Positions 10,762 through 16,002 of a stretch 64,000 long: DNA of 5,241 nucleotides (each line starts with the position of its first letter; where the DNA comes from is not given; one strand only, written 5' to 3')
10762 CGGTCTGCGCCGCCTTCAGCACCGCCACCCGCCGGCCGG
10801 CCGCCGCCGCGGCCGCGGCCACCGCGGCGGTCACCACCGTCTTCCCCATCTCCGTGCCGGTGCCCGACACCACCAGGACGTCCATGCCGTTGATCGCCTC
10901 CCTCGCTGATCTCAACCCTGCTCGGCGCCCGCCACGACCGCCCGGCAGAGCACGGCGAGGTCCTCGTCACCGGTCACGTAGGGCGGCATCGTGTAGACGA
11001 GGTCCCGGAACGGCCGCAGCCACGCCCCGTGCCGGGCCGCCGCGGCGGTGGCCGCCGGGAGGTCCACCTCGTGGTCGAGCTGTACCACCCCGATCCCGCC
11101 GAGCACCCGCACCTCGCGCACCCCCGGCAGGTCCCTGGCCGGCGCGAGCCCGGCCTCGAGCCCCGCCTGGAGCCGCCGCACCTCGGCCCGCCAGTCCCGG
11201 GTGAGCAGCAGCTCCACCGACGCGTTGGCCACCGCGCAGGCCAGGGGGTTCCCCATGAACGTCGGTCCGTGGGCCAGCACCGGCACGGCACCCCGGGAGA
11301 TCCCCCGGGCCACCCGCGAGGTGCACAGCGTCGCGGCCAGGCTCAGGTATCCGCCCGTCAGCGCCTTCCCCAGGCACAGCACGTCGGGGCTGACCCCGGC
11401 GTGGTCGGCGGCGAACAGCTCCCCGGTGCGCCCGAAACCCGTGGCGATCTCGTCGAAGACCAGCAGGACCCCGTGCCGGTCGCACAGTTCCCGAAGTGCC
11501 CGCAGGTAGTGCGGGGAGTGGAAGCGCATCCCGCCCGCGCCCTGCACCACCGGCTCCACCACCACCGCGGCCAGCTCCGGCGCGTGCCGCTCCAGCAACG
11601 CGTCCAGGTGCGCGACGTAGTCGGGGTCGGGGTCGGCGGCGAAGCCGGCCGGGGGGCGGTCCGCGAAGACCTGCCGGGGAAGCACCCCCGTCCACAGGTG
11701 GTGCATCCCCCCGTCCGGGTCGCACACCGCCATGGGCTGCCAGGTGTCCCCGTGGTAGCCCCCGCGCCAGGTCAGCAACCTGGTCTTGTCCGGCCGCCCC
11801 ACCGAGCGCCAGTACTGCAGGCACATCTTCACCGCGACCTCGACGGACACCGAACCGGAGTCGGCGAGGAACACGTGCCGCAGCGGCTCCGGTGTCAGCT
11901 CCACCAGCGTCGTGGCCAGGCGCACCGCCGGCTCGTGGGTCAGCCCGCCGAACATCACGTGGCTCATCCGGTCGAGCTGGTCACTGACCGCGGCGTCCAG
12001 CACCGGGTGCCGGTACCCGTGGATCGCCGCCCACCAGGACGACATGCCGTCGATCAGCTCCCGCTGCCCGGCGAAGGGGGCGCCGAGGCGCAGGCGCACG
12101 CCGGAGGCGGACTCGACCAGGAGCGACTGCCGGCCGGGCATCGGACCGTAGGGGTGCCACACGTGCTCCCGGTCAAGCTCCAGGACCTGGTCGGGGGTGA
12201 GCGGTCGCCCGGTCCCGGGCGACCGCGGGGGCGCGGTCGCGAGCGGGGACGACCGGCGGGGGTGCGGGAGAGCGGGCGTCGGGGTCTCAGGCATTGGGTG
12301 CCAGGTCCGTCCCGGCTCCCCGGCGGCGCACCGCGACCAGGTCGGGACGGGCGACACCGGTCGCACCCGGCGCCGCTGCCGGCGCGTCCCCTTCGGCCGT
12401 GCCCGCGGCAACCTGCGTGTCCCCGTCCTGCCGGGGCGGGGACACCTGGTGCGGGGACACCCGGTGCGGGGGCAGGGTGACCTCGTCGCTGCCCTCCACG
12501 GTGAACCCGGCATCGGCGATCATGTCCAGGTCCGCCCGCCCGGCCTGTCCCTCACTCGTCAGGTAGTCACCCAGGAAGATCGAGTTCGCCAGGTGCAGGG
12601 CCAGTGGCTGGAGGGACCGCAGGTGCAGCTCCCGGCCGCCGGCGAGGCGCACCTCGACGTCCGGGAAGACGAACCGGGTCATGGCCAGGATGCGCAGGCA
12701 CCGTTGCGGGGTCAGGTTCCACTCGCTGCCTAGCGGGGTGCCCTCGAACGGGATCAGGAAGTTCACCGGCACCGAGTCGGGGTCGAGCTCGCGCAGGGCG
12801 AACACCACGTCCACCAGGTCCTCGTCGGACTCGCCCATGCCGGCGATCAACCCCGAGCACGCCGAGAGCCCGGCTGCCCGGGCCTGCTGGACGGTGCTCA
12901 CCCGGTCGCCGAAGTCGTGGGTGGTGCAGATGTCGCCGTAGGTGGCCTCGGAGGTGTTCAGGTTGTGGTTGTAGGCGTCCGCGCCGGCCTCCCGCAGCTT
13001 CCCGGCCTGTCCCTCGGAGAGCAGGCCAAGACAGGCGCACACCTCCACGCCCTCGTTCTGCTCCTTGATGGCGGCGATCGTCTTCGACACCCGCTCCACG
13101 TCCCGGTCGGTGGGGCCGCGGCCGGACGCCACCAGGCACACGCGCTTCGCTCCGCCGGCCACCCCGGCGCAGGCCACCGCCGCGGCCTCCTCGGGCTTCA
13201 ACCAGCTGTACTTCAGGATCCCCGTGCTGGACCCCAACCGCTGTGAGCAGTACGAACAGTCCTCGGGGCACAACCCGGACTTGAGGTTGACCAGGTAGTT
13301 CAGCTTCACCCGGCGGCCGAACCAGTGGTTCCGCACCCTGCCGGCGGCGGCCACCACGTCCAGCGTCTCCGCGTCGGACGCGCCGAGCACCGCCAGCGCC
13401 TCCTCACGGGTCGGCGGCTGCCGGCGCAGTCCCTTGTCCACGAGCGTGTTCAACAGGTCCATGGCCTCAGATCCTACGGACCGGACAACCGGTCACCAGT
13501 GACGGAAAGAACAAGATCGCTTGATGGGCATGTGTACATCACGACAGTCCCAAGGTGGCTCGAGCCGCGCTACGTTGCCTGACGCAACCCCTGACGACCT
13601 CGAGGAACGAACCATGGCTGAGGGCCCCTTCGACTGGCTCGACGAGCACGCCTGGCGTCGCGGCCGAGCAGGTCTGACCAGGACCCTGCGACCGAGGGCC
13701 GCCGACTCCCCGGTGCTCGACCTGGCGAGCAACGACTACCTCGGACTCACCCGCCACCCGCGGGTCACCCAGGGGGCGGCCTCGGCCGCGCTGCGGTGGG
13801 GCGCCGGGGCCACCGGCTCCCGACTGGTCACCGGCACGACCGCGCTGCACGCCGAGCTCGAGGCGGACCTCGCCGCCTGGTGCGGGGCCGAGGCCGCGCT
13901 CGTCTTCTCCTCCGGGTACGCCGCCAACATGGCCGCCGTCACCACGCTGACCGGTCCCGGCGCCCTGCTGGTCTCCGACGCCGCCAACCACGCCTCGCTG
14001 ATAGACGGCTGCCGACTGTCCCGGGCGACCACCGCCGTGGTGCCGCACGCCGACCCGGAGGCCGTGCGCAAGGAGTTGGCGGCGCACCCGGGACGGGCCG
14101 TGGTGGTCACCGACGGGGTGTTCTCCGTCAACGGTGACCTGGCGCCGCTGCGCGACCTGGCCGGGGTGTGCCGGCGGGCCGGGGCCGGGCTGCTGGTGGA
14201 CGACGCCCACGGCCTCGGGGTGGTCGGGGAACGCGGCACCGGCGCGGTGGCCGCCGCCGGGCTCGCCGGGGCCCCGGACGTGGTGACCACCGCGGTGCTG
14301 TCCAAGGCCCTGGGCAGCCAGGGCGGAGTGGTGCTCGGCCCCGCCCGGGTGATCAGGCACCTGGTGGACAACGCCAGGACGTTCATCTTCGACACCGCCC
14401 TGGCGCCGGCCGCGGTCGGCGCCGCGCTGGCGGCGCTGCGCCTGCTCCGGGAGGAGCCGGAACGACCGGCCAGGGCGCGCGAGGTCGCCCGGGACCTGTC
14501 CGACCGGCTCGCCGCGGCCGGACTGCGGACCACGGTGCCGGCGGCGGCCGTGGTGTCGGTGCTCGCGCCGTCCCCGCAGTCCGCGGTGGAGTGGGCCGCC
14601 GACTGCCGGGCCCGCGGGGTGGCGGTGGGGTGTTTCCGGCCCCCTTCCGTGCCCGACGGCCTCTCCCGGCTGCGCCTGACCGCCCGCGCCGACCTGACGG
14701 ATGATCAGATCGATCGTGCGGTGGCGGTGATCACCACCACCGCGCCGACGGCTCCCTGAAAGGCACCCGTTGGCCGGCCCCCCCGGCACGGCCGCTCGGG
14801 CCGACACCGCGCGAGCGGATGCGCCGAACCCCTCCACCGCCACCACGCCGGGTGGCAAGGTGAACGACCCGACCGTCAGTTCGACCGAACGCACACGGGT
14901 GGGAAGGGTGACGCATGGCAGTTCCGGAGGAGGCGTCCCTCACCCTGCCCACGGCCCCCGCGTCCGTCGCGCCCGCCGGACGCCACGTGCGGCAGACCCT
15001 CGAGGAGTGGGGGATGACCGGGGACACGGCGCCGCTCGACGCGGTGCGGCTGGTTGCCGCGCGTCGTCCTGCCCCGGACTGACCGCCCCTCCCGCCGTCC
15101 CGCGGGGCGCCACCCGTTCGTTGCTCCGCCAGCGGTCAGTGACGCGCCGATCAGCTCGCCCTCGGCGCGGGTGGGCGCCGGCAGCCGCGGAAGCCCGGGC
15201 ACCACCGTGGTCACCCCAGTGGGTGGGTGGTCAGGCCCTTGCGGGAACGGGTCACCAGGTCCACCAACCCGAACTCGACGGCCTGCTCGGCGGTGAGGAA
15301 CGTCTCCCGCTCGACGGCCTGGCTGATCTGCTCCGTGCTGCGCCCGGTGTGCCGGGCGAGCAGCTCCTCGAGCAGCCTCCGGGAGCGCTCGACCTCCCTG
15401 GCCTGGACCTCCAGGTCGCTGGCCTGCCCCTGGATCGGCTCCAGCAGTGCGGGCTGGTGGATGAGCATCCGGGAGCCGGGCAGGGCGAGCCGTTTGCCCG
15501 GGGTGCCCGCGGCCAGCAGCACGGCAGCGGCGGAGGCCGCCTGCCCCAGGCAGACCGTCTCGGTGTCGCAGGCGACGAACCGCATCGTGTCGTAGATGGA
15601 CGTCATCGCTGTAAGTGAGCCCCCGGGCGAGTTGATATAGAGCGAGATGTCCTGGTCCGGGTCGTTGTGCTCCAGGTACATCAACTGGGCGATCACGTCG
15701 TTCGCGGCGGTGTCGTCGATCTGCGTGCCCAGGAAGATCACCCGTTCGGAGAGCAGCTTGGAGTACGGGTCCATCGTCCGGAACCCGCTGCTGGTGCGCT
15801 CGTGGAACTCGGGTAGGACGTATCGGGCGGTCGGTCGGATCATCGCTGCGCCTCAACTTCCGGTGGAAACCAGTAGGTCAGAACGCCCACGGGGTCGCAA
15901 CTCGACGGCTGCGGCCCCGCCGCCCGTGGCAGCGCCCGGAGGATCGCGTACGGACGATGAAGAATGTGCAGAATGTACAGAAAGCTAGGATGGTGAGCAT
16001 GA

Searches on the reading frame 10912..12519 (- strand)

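Call 92: search_protein_families(library=pfam, proteins=[window:10912-12519:-], max_evalue=0.00001)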
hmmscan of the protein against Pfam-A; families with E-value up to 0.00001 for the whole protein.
window:10912-12519:- (535 aa): 1 family
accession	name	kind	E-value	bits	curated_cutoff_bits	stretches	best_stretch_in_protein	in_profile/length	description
PF00202.27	Aminotran_3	-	1.5e-108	363.5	30.5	1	152-527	26-398/403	Aminotransferase class-III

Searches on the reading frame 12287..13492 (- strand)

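Call 92: search_protein_families(library=pfam, proteins=[window:12287-13492:-], max_evalue=0.00001)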
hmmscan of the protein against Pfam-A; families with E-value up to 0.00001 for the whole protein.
window:12287-13492:- (401 aa): 2 families
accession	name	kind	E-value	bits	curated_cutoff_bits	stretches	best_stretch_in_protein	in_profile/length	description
PF06968.18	BATS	-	1.7e-24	86.3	22.2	1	242-330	1-87/88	Biotin and Thiamin Synthesis associated domain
PF04055.27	Radical_SAM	-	2e-18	67.5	29.5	1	74-230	6-163/166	Radical SAM superfamily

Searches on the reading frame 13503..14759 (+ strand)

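Call 92: search_protein_families(library=pfam, proteins=[window:13503-14759:+], max_evalue=0.00001)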
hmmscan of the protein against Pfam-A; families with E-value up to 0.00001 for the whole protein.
window:13503-14759:+ (418 aa): 1 family
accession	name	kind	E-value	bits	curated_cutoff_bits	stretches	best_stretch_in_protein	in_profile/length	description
PF00155.27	Aminotran_1_2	-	1.1e-56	193.1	19.7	1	70-410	2-361/361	Aminotransferase class I and II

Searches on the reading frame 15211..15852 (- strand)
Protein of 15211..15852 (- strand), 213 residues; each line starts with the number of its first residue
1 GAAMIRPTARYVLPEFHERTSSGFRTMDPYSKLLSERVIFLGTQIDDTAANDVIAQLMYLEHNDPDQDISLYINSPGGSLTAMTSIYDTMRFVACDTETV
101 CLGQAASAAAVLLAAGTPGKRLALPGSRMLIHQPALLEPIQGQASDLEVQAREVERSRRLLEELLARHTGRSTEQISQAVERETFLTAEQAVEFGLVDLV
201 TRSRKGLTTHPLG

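Call 4: search_protein_families(library=pfam, proteins=[window:15211-15852:-], max_evalue=0.01)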
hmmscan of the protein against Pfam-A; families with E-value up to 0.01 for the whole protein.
window:15211-15852:- (213 aa): 1 family
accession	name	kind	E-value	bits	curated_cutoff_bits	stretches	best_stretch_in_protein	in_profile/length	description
PF00574.28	CLP_protease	-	1.2e-70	237.6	20.2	1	25-203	5-181/182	Clp protease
